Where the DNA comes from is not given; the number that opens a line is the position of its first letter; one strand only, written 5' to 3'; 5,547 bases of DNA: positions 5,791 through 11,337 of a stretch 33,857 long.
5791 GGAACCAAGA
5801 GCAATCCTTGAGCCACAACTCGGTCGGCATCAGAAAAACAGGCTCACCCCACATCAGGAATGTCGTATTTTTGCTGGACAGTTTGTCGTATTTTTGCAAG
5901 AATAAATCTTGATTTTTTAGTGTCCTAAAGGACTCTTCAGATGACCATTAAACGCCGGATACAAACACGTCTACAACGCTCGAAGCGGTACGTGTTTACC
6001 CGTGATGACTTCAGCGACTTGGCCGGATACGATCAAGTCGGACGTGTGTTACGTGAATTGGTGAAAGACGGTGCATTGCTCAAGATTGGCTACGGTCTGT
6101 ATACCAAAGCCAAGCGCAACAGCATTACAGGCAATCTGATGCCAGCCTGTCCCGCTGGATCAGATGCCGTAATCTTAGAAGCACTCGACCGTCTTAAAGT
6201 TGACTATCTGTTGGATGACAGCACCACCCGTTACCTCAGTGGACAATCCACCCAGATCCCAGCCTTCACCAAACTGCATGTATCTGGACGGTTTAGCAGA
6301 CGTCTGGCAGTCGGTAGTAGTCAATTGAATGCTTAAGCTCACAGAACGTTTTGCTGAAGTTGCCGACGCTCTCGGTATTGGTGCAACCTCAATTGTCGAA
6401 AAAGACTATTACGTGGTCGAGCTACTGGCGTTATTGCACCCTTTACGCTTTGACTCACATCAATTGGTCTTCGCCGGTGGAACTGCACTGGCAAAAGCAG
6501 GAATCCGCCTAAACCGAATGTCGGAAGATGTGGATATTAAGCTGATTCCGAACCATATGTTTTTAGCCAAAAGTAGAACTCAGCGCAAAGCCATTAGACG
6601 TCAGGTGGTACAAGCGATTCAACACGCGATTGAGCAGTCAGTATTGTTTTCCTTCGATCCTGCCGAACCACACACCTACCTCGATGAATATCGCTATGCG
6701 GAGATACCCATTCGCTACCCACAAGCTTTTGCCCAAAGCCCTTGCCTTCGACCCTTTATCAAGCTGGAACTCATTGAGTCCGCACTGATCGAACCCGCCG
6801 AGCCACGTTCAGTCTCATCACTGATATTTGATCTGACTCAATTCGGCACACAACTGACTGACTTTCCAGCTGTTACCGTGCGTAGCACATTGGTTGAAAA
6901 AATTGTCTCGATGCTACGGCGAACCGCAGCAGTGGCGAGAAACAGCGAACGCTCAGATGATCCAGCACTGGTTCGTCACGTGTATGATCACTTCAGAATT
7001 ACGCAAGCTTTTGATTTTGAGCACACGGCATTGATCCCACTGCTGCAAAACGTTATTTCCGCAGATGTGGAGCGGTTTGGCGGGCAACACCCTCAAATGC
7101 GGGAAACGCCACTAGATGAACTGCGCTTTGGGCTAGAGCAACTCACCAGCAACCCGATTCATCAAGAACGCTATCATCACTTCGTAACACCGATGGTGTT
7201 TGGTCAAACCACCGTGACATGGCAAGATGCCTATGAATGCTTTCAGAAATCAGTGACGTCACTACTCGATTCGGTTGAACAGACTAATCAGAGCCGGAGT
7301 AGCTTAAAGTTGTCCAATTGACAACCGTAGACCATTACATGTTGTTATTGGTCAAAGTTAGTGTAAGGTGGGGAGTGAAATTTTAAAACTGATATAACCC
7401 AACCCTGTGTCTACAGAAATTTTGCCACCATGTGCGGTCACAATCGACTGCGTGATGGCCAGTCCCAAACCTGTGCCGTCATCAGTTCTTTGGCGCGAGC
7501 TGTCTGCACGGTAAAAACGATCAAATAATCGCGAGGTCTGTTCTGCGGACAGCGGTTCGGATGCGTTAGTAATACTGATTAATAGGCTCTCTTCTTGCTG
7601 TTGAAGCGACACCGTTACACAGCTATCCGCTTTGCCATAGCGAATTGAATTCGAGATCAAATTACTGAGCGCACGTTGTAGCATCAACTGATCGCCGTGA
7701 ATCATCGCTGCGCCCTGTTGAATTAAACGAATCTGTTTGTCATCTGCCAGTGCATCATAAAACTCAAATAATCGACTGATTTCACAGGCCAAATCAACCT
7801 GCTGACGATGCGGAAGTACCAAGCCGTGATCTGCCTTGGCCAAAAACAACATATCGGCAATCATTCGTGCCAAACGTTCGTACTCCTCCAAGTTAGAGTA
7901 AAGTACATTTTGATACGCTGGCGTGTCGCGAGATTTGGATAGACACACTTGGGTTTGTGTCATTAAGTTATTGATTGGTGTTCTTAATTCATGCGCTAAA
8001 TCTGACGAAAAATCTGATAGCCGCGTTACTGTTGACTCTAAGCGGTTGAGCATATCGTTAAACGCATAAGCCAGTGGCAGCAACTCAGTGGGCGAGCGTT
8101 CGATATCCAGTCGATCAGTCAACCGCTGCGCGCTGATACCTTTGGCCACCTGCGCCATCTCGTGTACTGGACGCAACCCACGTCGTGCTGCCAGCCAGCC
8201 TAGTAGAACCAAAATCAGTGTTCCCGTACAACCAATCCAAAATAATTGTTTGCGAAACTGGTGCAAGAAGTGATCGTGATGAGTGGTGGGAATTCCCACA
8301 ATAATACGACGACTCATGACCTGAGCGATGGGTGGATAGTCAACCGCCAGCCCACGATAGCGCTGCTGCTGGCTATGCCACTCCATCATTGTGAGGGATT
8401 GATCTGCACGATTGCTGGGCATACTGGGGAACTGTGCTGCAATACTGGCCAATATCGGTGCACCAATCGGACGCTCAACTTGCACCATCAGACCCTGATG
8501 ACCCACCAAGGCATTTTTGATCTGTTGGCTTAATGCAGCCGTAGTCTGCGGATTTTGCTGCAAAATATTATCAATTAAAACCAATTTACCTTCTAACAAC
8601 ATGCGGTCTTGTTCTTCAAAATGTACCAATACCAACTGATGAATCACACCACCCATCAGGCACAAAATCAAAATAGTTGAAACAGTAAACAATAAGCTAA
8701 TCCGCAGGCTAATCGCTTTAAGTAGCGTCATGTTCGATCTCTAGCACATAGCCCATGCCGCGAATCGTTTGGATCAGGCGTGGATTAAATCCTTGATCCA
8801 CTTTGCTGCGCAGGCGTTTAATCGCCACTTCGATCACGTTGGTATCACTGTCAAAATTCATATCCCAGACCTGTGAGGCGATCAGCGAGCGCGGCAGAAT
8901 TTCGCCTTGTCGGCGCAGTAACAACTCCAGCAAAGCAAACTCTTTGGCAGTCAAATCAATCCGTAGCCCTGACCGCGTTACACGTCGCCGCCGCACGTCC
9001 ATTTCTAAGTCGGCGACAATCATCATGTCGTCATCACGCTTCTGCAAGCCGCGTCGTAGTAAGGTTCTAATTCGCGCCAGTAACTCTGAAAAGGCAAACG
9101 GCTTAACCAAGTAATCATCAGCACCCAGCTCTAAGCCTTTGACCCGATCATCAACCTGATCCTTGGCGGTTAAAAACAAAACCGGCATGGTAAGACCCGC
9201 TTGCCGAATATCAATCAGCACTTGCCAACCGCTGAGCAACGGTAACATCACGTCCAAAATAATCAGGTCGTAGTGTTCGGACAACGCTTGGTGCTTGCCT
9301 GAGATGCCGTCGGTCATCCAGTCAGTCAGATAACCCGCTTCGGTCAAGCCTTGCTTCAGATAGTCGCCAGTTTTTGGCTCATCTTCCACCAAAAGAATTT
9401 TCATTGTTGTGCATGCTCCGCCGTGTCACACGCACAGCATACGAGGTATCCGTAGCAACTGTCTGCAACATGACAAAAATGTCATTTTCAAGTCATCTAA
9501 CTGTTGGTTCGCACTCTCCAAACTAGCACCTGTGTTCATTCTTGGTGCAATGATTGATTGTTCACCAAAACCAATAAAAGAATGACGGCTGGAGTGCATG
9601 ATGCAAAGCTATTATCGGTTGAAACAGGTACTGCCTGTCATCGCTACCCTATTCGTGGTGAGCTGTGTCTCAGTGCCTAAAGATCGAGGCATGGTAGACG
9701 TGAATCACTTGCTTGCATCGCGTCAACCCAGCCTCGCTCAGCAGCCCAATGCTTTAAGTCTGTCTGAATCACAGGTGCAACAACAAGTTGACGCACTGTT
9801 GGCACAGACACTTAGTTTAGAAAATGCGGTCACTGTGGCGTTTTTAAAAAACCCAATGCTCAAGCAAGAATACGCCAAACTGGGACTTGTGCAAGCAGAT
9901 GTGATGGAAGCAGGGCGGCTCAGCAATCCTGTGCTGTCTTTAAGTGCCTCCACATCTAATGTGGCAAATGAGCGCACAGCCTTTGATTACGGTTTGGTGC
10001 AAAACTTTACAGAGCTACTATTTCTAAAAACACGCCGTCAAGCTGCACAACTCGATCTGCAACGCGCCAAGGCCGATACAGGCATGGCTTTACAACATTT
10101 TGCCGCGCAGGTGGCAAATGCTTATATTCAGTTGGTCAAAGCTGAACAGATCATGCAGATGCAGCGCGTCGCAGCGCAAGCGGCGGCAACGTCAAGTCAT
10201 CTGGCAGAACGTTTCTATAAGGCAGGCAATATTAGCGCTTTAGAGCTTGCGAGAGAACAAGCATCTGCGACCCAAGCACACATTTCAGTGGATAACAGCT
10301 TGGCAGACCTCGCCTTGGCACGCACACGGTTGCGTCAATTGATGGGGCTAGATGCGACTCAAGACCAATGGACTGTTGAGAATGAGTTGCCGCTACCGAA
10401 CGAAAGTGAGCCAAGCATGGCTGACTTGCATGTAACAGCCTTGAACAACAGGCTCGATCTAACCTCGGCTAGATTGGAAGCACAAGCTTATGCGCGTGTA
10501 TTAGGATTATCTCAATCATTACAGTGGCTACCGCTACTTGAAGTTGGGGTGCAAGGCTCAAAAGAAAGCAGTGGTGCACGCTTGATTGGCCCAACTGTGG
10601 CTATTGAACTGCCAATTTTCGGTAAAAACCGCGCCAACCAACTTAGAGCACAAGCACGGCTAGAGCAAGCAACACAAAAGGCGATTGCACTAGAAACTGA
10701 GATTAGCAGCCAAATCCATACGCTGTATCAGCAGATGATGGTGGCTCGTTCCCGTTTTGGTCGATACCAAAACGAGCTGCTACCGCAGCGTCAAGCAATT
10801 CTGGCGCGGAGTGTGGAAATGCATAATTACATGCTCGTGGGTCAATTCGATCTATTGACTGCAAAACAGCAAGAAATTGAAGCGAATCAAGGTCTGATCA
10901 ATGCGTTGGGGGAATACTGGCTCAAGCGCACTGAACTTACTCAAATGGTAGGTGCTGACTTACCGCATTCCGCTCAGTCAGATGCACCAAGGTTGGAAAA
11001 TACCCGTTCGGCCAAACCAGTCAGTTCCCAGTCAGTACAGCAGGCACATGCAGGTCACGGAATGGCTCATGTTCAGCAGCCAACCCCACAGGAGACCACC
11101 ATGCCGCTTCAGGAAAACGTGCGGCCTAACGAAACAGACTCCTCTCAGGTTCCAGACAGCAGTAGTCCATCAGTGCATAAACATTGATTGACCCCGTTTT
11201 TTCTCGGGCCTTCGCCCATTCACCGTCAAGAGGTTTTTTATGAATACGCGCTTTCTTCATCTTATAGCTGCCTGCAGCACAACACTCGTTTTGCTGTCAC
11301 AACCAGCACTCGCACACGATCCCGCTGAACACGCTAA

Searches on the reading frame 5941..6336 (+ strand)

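Call 21: search_protein_families(library=pfam, proteins=[window:5941-6336:+], max_evalue=0.001)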
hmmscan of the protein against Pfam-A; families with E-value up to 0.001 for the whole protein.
window:5941-6336:+ (131 aa): 2 families
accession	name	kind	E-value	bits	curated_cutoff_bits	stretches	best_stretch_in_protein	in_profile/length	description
PF19570.5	DUF6088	-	3.5e-06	27.3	25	1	7-108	2-100/172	Family of unknown function (DUF6088)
PF13338.12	AbiEi_4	-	0.00018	22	25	1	10-54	5-46/49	Transcriptional regulator, AbiEi antitoxin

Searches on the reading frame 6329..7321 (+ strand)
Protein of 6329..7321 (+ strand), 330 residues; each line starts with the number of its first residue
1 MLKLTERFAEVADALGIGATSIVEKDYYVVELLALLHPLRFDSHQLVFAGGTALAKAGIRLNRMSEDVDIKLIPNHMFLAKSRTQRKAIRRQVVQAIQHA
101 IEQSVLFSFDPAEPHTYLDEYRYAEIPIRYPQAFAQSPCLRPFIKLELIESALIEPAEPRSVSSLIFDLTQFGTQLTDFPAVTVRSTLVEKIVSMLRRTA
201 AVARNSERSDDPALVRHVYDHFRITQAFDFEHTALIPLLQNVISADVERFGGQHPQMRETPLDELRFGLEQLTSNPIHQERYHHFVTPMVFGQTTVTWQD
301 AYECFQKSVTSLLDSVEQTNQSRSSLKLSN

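Call 21: search_protein_families(library=pfam, proteins=[window:6329-7321:+], max_evalue=0.001)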
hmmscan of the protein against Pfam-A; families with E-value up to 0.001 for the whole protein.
window:6329-7321:+ (330 aa): 1 family
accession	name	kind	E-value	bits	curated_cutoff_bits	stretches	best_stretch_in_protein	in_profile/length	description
PF08843.17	AbiEii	-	8.4e-29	101.6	22.5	1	37-303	5-237/238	Nucleotidyl transferase AbiEii toxin, Type IV TA system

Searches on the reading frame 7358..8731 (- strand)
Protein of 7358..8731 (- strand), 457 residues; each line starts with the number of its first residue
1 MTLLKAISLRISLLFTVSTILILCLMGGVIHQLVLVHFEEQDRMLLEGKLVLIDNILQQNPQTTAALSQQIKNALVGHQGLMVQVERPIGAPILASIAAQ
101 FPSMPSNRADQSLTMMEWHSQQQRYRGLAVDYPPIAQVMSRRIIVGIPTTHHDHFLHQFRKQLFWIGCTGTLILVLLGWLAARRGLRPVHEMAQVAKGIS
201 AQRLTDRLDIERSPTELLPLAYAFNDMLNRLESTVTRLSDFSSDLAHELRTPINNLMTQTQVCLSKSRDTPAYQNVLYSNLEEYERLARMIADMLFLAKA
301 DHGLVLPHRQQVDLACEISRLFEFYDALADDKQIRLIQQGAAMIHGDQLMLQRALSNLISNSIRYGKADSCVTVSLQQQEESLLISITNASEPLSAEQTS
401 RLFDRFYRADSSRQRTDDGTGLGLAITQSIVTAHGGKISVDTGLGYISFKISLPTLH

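Call 7: search_protein_families(library=pfam, proteins=[window:7358-8731:-], max_evalue=0.001)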
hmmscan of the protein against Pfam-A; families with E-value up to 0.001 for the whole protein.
window:7358-8731:- (457 aa): 5 families
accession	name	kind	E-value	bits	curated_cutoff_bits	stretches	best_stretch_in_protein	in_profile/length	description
PF02518.31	HATPase_c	-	5.6e-20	72.3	26.4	1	346-453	1-107/111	Histidine kinase-, DNA gyrase B-, and HSP90-like ATPase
PF21085.3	CusS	-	3e-19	70.1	24.1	1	7-156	5-160/160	CusS sensor domain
PF00512.31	HisKA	-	1.7e-13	50.9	26.9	1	238-303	2-66/66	His Kinase A (phospho-acceptor) domain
PF00672.30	HAMP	-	7e-09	36.3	25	1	181-232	2-52/53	HAMP domain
PF14501.12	HATPase_c_5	-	6.7e-06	26.4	22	1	351-453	6-101/102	GHKL domain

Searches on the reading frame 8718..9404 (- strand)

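Call 7: search_protein_families(library=pfam, proteins=[window:8718-9404:-], max_evalue=0.001)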
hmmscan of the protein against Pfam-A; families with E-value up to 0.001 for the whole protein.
window:8718-9404:- (228 aa): 2 families
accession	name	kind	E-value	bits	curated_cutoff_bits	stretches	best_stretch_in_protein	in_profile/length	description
PF00072.30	Response_reg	-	1.4e-25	90.1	30.2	1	3-113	1-111/111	Response regulator receiver domain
PF00486.34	Trans_reg_C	-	1.7e-25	89.3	26.2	1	148-221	3-77/77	Transcriptional regulatory protein, C terminal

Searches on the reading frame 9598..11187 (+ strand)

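Call 7: search_protein_families(library=pfam, proteins=[window:9598-11187:+], max_evalue=0.001)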
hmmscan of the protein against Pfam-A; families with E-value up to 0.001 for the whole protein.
window:9598-11187:+ (529 aa): 1 family
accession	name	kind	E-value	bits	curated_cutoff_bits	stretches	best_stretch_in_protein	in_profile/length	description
PF02321.23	OEP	-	3.8e-35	121.8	22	2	276-452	3-187/187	Outer membrane efflux protein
